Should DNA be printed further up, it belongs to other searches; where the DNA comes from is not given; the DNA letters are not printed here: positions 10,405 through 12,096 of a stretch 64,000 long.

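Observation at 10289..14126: Four-gene coupled operon: small two-helix membrane protein, MTase-domain protein with novel N-terminal domain, DE-motif GT-C, and domain protein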

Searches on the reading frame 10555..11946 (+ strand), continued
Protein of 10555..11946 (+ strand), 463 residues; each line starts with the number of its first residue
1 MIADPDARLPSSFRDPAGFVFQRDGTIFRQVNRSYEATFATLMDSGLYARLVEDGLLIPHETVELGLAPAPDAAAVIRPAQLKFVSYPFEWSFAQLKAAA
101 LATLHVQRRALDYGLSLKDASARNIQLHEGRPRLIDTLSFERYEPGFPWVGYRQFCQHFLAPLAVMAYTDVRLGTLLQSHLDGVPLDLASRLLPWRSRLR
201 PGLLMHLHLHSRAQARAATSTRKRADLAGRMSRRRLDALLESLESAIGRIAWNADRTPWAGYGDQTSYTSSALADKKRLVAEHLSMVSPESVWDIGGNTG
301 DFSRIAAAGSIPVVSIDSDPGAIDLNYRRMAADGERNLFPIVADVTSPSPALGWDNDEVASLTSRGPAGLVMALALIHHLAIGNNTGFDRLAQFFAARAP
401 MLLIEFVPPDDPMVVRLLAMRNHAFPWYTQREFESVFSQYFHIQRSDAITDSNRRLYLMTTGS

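Call 30: find_encoding_contigs(protein=P0059, flank=9000, max_places=2)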
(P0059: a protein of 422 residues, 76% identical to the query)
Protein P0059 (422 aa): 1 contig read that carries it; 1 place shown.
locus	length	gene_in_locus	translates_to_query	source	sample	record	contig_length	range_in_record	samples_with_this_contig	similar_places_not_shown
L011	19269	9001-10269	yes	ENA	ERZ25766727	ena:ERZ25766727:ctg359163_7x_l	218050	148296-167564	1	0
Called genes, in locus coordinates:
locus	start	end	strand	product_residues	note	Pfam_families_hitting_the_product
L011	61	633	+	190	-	-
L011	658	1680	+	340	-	PF02086:MethyltransfD12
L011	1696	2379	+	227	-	PF02195:ParB_N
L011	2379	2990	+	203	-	-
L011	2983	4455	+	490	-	PF20441:TerL_nuclease (weak)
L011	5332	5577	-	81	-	-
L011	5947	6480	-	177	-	-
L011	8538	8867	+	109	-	-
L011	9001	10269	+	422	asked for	-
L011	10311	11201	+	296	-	-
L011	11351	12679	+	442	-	-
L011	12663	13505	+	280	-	-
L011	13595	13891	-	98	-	-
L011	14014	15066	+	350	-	PF02615:Ldh_2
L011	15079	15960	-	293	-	PF02401:LYTB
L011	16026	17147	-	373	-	-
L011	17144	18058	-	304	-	PF03190:Thioredox_DsbH, PF13098:Thioredoxin_2 (weak), PF13899:Thioredoxin_7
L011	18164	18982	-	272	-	PF01261:AP_endonuc_2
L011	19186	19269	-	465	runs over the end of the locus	PF12569:NatA_aux_su (faint), PF13371:TPR_9 (faint), PF13431:TPR_17 (faint), PF00515:TPR_1 (faint), PF07719:TPR_2 (faint), PF13181:TPR_8 (faint), PF13414:TPR_11 (faint), PF13432:TPR_16 (weak)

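Call 31: find_encoding_contigs(protein=P0004, flank=9000, max_places=2)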
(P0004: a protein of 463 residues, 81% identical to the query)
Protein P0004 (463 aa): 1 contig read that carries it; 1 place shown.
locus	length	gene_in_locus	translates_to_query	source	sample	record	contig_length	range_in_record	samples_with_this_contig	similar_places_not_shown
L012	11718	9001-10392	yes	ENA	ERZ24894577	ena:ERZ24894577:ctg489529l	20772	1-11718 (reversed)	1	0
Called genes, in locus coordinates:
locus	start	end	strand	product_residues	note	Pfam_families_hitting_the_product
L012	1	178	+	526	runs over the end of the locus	PF00860:Xan_ur_permease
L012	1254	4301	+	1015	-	-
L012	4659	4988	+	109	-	-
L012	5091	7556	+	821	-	-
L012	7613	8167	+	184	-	-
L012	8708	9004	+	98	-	-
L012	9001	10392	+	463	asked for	-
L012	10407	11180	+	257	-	PF09913:DUF2142 (weak), PF13231:PMT_2 (weak)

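Call 36: find_related_loci(query=A1, collection=genome_contigs, flank=8000)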
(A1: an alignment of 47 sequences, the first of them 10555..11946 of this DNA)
Query A1 (463 aa) in genome_contigs; peptide patterns used: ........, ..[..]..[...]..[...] (x = any residue, [..] = any of these).
600 stretches matched a pattern (row limit reached: there are more); 584 encode a relative of the query (tblastn E <= 1e-3); the best 80 are kept; 80 distinct loci.
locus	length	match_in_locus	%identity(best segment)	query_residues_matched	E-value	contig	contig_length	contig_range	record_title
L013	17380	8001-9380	87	1-460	0e+0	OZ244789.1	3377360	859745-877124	MAG: Chloroflexota bacterium isolate ab4077b5-c520-4789-84b5-e4883557eec7 genome assembly, chromosome: 1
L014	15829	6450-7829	81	1-460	0e+0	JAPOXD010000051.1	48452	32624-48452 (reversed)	MAG: Chloroflexota bacterium isolate COS3_bin_17 NODE_284_length_48452_cov_44.6904, whole genome shotgun sequence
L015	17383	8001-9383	76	1-461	0e+0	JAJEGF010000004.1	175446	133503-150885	MAG: Chloroflexota bacterium isolate p16x44bins.42 k141_70223, whole genome shotgun sequence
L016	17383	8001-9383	75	1-461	0e+0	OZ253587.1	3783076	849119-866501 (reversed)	MAG: Chloroflexota bacterium isolate c48e1457-3bc6-4d91-b545-4e17b7aa62c7 genome assembly, chromosome: 1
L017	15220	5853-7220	76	6-461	0e+0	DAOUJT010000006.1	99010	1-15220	MAG TPA_asm: Chloroflexota bacterium isolate S34_278 k113_205078, whole genome shotgun sequence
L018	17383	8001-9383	75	1-461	0e+0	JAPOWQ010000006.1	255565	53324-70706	MAG: Chloroflexota bacterium isolate COS2_bin_4 NODE_20_length_255565_cov_25.2638, whole genome shotgun sequence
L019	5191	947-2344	53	2-459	1e-163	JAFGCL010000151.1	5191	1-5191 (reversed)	MAG: Dehalococcoidia bacterium isolate Zod_Metabat.1111 k87_7982916, whole genome shotgun sequence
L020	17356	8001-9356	54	12-459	4e-160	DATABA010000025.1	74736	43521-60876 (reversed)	MAG TPA_asm: Actinomycetota bacterium isolate SMAG_U6686 k141_1675616, whole genome shotgun sequence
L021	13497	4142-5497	54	10-461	8e-159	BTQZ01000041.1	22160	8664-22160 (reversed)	MAG: Anaerolineae bacterium BMS9Abin28 DNA, NODE_618_length_22160, whole genome shotgun sequence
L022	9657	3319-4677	51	10-461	6e-157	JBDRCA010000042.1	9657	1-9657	MAG: Candidatus Altiarchaeota archaeon isolate MEGAHIT-group-1.157 k141_1129180, whole genome shotgun sequence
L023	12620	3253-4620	51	9-459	5e-156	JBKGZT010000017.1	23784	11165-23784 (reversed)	MAG: Candidatus Acetothermia bacterium isolate C5M10_29 NODE_718_length_23784_cov_31.932993, whole genome shotgun sequen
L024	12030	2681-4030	51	8-463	6e-156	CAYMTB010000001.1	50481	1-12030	MAG TPA_asm: uncultured Syntrophorhabdaceae bacterium isolate SRP142039_co1_93 genome assembly, contig: NODE_308_length_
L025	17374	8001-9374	50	2-459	2e-155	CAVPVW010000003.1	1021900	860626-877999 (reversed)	MAG: uncultured Chloroflexia bacterium isolate MFD00032.bin.2.128 genome assembly, contig: contig_25596, whole genome sh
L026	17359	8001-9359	52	6-460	4e-155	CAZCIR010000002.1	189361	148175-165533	MAG TPA_asm: uncultured Pirellulales bacterium isolate binchicken_co34_225 genome assembly, contig: NODE_24_length_18936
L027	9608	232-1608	52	2-460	1e-154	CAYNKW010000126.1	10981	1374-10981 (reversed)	MAG TPA_asm: uncultured Anaerolineae bacterium isolate SRP068000_co1_68 genome assembly, contig: NODE_11052_length_10981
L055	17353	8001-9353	50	9-461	3e-150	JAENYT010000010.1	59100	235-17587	MAG: Methanobacteriota archaeon isolate BL5_bin.5 BL5_bin5_NODE_174_length_59100_cov_29.619392, whole genome shotgun seq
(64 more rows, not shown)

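Call 60: search_dna_similar(query=window:10555-11946:+, collection=plasmids, mode=protein, max_rows=30, max_evalue=0.00001)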
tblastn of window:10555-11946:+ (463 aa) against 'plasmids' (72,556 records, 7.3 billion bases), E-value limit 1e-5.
Records with a match: 65; places in all: 65; records where one place covers at least 80% of the query: 65.
Best place of each record, by identity: <60% 65.
By first word of the organism name: Sinorhizobium 57; Rhizobium 3; Singulisphaera 1; Gemmatirosa 1; Deltaproteobacteria 1; Novosphingobium 1; Ensifer 1.
By predicted mobility (MOB-suite, as given by PLSDB): conjugative 61; non-mobilizable 4.
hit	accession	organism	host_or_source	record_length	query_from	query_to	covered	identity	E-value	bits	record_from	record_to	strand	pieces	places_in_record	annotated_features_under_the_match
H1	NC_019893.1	Singulisphaera acidiphila DSM 18658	sphagnum peat from the bog Obukhovskoe ...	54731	7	459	98%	53.6%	1e-136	441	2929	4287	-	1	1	SAM-dependent methyltransferase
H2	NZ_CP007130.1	Gemmatirosa kalamazoonensis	-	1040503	12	459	97%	48.3%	5e-116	381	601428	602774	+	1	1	record has no annotation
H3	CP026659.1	Deltaproteobacteria bacterium Smac51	cockroach,pure culture,hindgut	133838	10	458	97%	43.6%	2e-104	348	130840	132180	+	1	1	SAM-dependent methyltransferase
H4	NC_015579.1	Novosphingobium sp. PP1Y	-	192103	10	456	97%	35.3%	1e-58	215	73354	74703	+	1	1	hypothetical protein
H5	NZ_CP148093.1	Rhizobium sp. T1470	Medicago sativa,cell culture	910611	7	457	97%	34.9%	7e-63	228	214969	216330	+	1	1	class I SAM-dependent methyltransferase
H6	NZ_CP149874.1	Rhizobium sp. T1473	-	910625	7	457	97%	34.9%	7e-63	228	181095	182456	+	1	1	class I SAM-dependent methyltransferase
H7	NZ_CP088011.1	Rhizobium sp. T136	Melilotus albus,Cell culture,root nodule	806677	7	457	97%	34.6%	1e-62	227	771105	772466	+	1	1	SAM-dependent methyltransferase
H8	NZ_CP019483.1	Sinorhizobium meliloti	alfalfa,whole organism,alfalfa nodule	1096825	7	457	97%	34.6%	6e-61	222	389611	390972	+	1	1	record has no annotation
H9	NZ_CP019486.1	Sinorhizobium meliloti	alfalfa,single cell,nitrogen fixing ...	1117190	7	457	97%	34.6%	6e-61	222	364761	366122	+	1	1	record has no annotation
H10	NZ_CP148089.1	Sinorhizobium meliloti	Medicago sativa,cell culture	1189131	7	457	97%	34.6%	6e-61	222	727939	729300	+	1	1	record has no annotation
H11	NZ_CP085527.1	Sinorhizobium meliloti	Medicago,cell culture,lupulina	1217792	7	457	97%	34.6%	6e-61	222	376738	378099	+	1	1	none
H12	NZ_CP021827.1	Sinorhizobium meliloti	Medicago truncatula,Single Cell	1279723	7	457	97%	34.6%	6e-61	222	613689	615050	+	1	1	record has no annotation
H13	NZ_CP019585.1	Sinorhizobium meliloti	Medicago arborea,tissue sample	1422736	7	457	97%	34.6%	6e-61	222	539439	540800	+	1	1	record has no annotation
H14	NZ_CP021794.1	Sinorhizobium meliloti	Medicago sativa,Single Cell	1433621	7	457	97%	34.6%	6e-61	222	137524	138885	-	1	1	none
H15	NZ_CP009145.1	Sinorhizobium meliloti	Medicago orbicularis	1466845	7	457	97%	34.6%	6e-61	222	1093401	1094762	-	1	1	none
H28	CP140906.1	Sinorhizobium medicae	Medicago lupulina,whole organism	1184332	7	457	97%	34.4%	5e-61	222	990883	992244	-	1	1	noeA: nodulation protein NoeA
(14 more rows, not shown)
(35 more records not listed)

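Call 61: get_annotated_region(hit=H28, flank=5000)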
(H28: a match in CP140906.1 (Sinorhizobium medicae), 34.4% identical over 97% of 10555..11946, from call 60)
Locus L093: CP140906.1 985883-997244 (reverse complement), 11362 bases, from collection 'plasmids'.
description: Sinorhizobium medicae strain ml29 plasmid pSymA, complete sequence
organism: Sinorhizobium medicae (NCBI taxid 110321)
taxonomy: Bacteria; Pseudomonadota; Alphaproteobacteria; Hyphomicrobiales; Rhizobiaceae; Sinorhizobium; Sinorhizobium medicae
host: -; source: Medicago lupulina,whole organism; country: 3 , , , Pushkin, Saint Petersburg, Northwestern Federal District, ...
typing (MOB-suite, as given by PLSDB): conjugative; relaxase MOBP,MOBQ; mating-pair formation MPF_T
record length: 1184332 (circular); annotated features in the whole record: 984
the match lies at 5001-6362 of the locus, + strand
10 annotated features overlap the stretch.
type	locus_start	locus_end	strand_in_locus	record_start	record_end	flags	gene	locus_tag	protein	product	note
CDS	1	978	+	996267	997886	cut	ccoN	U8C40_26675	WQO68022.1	cytochrome-c oxidase, cbb3-type subunit I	-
CDS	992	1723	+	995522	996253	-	ccoO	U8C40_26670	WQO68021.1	cytochrome-c oxidase, cbb3-type subunit II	-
CDS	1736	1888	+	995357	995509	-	-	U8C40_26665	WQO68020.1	CcoQ/FixQ family Cbb3-type cytochrome c oxidase assembly chaperone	-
CDS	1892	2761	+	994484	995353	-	ccoP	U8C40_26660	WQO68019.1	cytochrome-c oxidase, cbb3-type subunit III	-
CDS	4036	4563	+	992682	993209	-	nodL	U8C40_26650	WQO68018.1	nodulation O-acetyltransferase NodL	-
CDS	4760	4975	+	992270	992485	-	-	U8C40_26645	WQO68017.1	hypothetical protein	-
CDS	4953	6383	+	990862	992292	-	noeA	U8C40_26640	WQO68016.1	nodulation protein NoeA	-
CDS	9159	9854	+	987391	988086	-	-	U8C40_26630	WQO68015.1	GntR family transcriptional regulator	-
CDS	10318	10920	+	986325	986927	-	-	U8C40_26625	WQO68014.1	amino acid synthesis family protein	-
CDS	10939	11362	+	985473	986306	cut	-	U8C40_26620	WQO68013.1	alpha/beta fold hydrolase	-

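Call 62: get_annotated_region(hit=H1, flank=5000)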
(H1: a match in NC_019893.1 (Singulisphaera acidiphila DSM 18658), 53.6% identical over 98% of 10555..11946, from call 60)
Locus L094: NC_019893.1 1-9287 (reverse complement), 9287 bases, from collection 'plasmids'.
description: Singulisphaera acidiphila DSM 18658 plasmid pSINAC01, complete sequence
organism: Singulisphaera acidiphila DSM 18658 (NCBI taxid 886293)
taxonomy: Bacteria; Planctomycetota; Planctomycetia; Isosphaerales; Isosphaeraceae; Singulisphaera; Singulisphaera acidiphila; Singulisphaera acidiphila DSM 18658
host: -; source: sphagnum peat from the bog Obukhovskoe (acidic wetland); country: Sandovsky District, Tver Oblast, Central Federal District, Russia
typing (MOB-suite, as given by PLSDB): non-mobilizable; replicon rep_cluster_1545
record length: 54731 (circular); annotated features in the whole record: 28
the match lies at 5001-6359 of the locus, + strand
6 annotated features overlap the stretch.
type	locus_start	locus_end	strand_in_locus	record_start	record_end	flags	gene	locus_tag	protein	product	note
CDS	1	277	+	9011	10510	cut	-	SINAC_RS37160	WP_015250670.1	replication initiator protein A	-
CDS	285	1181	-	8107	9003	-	-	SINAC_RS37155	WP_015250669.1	ParB/RepB/Spo0J family partition protein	GO:0007059 - chromosome segregation [Evidence IEA]; GO:0000910 - cytokinesis [Evidence IEA]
CDS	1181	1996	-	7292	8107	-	-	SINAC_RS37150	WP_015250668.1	ParA family protein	-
CDS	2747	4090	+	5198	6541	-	-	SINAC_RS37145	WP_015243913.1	IS4 family transposase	-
CDS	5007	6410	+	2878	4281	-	-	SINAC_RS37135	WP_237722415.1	SAM-dependent methyltransferase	-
CDS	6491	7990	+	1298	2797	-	-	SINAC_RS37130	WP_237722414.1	LTA synthase family protein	-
